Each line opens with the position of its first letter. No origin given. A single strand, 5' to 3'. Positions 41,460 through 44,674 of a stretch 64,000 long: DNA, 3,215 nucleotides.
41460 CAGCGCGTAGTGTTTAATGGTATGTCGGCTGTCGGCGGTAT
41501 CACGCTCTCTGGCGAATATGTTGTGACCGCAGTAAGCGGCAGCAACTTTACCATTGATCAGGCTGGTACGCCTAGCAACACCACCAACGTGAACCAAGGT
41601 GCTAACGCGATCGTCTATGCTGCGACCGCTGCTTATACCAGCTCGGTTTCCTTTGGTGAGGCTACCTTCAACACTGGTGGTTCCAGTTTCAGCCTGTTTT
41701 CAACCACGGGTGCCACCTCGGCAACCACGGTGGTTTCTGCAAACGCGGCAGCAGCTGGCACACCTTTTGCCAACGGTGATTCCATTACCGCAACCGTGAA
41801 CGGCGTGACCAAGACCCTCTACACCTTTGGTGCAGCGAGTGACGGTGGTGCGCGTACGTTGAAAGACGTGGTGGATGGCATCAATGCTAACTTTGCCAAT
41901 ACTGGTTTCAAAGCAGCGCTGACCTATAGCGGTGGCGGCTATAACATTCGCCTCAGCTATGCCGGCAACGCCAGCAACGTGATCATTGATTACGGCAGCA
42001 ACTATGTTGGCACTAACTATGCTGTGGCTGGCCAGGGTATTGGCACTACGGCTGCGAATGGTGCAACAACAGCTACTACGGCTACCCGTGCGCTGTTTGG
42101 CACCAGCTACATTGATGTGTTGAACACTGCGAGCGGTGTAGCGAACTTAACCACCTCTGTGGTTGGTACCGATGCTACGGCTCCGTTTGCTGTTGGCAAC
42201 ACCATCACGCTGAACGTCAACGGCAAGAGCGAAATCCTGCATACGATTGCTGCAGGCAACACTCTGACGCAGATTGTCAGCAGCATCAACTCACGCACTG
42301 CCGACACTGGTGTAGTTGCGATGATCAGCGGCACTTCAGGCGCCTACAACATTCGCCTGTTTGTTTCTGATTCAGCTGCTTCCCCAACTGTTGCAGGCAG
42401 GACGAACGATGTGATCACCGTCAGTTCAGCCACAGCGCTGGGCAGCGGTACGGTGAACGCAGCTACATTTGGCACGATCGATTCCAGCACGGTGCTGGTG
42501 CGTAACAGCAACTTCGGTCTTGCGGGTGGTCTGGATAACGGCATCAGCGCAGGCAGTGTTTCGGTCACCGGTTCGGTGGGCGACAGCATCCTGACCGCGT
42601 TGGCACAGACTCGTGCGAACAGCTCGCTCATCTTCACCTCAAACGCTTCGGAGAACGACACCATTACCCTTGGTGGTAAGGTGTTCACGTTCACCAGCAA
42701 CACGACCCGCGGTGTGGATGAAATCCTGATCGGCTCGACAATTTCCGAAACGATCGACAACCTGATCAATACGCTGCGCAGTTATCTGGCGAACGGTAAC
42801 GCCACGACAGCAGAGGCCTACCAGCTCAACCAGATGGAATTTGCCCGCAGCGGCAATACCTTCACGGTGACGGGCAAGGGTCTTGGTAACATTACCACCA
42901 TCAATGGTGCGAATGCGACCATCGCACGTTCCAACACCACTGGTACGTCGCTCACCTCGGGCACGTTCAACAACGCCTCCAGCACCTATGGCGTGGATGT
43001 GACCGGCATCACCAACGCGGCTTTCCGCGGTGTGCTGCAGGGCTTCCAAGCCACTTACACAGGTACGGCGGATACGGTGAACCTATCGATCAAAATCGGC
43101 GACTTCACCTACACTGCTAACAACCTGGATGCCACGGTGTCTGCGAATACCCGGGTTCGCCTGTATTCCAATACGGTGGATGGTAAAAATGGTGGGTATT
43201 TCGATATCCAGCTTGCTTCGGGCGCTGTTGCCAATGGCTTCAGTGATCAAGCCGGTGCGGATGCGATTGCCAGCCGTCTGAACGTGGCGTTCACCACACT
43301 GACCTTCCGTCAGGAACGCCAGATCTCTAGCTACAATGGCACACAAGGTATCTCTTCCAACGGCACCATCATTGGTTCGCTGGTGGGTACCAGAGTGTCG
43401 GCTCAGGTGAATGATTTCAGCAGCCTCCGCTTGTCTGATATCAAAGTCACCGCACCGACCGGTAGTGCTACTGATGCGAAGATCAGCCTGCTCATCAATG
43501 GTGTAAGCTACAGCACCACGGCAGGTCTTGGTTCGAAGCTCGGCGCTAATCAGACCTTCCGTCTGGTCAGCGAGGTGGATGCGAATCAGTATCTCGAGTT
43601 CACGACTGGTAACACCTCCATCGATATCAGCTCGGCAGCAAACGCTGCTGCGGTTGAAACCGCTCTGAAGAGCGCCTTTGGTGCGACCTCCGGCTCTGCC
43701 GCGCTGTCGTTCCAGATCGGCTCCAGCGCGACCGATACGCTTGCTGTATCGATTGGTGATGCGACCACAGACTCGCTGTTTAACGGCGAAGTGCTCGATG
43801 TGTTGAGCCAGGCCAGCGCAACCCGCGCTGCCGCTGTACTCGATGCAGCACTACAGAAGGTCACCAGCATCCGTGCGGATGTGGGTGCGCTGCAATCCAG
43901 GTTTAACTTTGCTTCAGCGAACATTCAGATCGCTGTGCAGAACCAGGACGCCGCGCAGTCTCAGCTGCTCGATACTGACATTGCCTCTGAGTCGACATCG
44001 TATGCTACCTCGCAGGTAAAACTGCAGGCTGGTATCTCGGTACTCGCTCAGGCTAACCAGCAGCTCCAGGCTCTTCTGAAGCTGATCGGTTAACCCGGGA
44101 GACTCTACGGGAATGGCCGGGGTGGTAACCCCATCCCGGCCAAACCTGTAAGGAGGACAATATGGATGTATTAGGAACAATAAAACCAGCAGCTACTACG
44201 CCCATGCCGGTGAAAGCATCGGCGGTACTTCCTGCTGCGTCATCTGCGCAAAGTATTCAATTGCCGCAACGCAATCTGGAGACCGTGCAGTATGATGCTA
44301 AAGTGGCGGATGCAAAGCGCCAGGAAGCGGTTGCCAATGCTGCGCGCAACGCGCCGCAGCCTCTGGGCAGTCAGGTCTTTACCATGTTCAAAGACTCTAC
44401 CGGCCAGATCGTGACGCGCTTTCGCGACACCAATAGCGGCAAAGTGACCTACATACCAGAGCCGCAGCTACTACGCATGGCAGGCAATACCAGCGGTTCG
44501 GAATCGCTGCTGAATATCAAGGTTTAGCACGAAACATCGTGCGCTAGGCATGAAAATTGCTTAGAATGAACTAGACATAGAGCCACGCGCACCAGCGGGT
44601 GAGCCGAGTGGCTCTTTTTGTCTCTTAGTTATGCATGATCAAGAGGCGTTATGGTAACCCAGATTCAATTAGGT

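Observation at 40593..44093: Giant 1166-aa flagellin with a ~880-aa repeat-containing outer region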

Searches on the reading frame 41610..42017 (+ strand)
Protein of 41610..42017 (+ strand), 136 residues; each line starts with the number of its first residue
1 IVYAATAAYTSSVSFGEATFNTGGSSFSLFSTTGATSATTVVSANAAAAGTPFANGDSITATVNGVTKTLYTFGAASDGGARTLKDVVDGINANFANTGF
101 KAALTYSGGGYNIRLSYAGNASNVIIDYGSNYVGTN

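Call 40: search_protein_families(library=pfam, proteins=[window:41610-42017:+], max_evalue=5)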
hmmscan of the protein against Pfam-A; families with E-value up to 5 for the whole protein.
window:41610-42017:+ (136 aa): 1 family
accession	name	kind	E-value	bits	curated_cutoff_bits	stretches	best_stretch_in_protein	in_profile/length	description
PF07196.18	Flagellin_IN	-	0.012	16.3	22.7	1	82-109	21-47/55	Flagellin hook IN motif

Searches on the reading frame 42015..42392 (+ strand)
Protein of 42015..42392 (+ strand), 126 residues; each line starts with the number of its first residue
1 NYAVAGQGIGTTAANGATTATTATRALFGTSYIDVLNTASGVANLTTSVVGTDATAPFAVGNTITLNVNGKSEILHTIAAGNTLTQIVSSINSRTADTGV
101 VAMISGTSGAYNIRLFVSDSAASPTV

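Call 40: search_protein_families(library=pfam, proteins=[window:42015-42392:+], max_evalue=5)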
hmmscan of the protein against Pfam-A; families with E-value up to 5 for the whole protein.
window:42015-42392:+ (126 aa): 1 family
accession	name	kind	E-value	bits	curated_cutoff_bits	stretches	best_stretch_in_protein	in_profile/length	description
PF07196.18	Flagellin_IN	-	1.5e-06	28.7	22.7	1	63-111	1-47/55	Flagellin hook IN motif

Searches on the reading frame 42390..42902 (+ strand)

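Call 40: search_protein_families(library=pfam, proteins=[window:42390-42902:+], max_evalue=5)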
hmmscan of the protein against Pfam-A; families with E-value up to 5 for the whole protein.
window:42390-42902:+ (171 aa): 1 family
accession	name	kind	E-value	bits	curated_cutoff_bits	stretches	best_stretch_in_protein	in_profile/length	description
PF19413.5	YaiO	-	0.051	14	23.9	1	69-167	78-169/173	YaiO membrane beta barrel domain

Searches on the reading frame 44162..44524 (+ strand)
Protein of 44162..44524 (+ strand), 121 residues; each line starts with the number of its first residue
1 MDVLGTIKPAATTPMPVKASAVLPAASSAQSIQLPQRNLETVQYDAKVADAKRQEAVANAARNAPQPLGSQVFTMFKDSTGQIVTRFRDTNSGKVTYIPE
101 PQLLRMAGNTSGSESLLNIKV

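Call 3: search_protein_families(library=pfam, proteins=[window:44162-44524:+], max_evalue=0.01)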
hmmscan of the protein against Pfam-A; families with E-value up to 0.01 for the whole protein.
window:44162-44524:+ (121 aa): 0 families

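Call 5: search_protein_families(library=ncbifam, proteins=[window:44162-44524:+], max_evalue=0.001)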
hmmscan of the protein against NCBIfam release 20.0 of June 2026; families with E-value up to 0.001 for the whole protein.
window:44162-44524:+ (121 aa): 0 families

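Call 67: search_protein_families(library=pfam, proteins=[window:44162-44524:+], max_evalue=0.1)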
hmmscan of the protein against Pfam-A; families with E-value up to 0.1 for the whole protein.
window:44162-44524:+ (121 aa): 1 family
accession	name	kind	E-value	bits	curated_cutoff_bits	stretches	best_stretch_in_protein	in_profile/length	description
PF03646.20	FlaG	-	0.07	13.7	23.8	1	34-112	15-93/101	FlaG protein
